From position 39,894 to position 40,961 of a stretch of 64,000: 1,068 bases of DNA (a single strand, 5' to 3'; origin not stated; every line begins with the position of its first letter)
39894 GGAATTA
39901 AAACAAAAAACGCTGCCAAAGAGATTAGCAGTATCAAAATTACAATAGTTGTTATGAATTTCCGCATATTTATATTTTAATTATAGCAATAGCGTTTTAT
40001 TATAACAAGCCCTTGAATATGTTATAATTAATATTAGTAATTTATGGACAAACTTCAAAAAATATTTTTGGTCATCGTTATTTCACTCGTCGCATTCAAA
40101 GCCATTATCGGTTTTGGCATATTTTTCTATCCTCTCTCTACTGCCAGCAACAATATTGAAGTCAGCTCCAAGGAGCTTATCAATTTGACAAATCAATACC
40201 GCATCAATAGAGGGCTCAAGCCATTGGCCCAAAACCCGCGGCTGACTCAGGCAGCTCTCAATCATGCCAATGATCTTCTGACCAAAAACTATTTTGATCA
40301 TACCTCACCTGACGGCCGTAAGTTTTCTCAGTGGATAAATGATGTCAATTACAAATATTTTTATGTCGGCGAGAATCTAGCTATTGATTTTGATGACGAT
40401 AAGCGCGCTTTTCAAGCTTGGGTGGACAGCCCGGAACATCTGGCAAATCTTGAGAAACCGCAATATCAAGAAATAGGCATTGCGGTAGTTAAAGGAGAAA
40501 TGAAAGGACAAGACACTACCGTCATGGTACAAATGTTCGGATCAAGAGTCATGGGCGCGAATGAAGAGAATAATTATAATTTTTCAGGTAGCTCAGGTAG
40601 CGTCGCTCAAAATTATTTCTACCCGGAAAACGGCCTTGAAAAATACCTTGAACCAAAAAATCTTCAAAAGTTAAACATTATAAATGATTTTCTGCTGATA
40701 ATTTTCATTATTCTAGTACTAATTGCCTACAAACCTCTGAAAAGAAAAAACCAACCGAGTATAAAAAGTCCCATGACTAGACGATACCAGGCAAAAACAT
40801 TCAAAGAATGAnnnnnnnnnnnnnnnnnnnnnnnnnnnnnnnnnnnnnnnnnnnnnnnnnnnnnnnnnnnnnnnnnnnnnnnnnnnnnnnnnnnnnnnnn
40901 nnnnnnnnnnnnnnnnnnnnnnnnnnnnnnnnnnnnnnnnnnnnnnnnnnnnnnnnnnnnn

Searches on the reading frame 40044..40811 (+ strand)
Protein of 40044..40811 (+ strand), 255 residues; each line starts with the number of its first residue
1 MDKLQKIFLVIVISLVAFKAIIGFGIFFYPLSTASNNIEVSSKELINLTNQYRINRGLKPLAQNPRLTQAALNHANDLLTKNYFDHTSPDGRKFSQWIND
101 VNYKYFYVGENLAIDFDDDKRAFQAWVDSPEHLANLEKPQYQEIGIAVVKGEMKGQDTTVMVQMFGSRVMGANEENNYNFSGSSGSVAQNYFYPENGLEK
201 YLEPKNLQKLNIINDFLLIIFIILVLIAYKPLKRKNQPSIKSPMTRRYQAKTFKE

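Call 80: search_protein_families(library=pfam, proteins=[window:40044-40811:+], max_evalue=0.0001)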
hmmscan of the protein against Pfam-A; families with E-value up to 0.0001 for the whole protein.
window:40044-40811:+ (255 aa): 1 family
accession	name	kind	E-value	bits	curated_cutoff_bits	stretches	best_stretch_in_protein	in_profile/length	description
PF00188.32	CAP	-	3.5e-18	67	21.1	1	47-165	2-117/117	Cysteine-rich secretory protein family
